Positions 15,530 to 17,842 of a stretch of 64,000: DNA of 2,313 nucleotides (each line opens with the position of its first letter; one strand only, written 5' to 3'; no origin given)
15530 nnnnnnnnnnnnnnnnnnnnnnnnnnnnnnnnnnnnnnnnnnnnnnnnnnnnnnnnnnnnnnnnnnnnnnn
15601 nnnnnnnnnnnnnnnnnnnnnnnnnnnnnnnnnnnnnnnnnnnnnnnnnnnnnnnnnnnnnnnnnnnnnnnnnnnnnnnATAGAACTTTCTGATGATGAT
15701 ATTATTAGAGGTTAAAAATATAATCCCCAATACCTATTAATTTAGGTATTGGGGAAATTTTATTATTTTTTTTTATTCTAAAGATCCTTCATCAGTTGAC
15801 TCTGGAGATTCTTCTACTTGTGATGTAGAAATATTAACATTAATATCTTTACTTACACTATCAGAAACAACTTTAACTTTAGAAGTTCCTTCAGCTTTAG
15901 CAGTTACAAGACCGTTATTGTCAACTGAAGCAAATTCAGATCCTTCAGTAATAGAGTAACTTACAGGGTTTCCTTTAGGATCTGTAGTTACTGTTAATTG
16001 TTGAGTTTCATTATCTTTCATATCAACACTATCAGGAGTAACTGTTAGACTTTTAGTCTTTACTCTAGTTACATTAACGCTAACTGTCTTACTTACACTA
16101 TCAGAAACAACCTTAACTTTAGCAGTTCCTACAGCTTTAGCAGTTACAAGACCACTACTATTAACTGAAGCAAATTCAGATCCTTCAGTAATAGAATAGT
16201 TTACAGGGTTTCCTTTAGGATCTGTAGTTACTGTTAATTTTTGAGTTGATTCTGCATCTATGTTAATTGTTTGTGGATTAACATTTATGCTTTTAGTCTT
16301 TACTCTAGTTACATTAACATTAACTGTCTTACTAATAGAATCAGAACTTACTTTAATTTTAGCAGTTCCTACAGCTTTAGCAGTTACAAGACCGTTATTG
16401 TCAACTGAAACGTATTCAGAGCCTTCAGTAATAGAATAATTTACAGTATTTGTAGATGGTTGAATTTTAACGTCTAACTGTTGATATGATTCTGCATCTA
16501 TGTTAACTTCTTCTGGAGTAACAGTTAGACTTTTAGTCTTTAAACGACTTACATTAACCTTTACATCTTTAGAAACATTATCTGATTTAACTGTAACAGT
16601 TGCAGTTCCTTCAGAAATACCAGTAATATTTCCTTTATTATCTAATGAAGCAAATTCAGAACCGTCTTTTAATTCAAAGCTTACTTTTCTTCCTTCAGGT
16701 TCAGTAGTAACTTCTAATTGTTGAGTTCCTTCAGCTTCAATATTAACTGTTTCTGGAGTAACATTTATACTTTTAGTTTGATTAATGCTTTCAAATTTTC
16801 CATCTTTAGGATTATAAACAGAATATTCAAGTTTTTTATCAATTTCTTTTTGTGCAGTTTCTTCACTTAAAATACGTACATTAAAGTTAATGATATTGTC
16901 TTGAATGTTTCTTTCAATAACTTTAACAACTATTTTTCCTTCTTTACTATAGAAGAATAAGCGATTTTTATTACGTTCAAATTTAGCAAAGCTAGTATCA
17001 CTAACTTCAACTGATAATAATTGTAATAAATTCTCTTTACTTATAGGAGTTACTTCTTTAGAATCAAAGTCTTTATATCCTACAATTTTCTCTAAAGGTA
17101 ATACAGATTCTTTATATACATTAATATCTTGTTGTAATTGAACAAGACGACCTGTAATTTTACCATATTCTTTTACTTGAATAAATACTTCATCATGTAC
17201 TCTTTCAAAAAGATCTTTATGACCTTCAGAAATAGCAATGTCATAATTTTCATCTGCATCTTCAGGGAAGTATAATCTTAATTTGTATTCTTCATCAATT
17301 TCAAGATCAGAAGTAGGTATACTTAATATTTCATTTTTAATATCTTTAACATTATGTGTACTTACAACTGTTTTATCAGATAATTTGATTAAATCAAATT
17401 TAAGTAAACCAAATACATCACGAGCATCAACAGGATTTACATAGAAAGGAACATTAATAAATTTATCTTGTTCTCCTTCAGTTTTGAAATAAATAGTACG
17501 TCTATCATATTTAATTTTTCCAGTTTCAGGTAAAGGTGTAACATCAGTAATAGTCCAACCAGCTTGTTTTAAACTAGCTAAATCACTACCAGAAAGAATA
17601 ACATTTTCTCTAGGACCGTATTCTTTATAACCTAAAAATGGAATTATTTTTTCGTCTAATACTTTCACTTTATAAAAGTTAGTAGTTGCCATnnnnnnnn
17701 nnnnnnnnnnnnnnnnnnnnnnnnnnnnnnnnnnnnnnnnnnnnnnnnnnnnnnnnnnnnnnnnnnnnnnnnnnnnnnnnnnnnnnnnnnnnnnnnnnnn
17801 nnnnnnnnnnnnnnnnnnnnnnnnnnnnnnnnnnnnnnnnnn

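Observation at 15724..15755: A single conserved terminator hairpin sequence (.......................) reused at least nine times, mostly as bidirectional terminators between convergent genes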

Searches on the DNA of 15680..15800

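Call 78: search_rna_families(source=window, start=15680, end=15800, threshold=evalue, max_evalue=1)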
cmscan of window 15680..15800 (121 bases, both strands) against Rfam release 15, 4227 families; matches with E-value up to 1: 9.
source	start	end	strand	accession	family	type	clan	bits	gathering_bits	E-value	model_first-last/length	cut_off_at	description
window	15714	15788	-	RF02371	PyrG_leader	Cis-reg; leader;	-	28.1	65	0.026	1-78/78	no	PyrG leader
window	15717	15800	-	RF02431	SpF22_sRNA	Gene; sRNA;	-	21.3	55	0.019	57-140/140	5'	Streptococcus sRNA SpF22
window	15718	15766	-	RF03463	mir-3036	Gene; miRNA;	-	19.9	70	0.18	1-58/58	no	mir-3036 microRNA precursor family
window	15710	15777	+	RF00708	mir-450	Gene; miRNA;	-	19.7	60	0.29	1-78/78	no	mir-450 microRNA precursor family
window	15711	15767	-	RF00708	mir-450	Gene; miRNA;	-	18.6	60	0.57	1-78/78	no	mir-450 microRNA precursor family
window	15714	15771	-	RF02410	snoR136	Gene; snRNA; snoRNA; HACA-box;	-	18.2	43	0.46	10-69/152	no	Small nucleolar RNA snoR136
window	15707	15771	+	RF03940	MIR9563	Gene; miRNA;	-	16.7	90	0.61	1-127/127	no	MIR9563 microRNA precursor family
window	15720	15800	-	RF04178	BTnc005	Gene; sRNA;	-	13.1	174.8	0.42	127-205/205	5'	Bacteroides sRNA BTnc005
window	15680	15758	+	RF01402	STnc150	Gene; sRNA;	-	12.3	60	0.75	176-267/267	5'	STnc150 Hfq binding RNA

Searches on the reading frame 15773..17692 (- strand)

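Call 83: search_protein_families(library=pfam, proteins=[window:15773-17692:-], max_evalue=0.001)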
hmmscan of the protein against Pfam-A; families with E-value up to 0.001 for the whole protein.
window:15773-17692:- (639 aa): 6 families
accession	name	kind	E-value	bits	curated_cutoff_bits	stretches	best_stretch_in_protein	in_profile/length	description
PF02368.24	Big_2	-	1.4e-40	137.5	22.8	4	547-616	3-74/79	Bacterial Ig-like domain (group 2)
PF22359.2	Big-like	-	6.5e-17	61.9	27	1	426-462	11-47/48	Bacterial Ig-like domain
PF22067.2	Cep192_D3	-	1.2e-09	38.6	27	0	371-418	29-75/99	Cep192 domain 3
PF15780.11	ASH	-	3.4e-07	30.8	27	0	445-493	28-77/98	Abnormal spindle-like microcephaly-assoc'd, ASPM-SPD-2-Hydin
PF22076.2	Cep192_D6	-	6.5e-06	26.7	35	0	283-381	21-100/101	Cep192 domain 6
PF21461.3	HL_N-beta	-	7.6e-05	22.9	27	0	579-611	16-46/57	Hyaluronate lyase, N-terminal beta-sheet domain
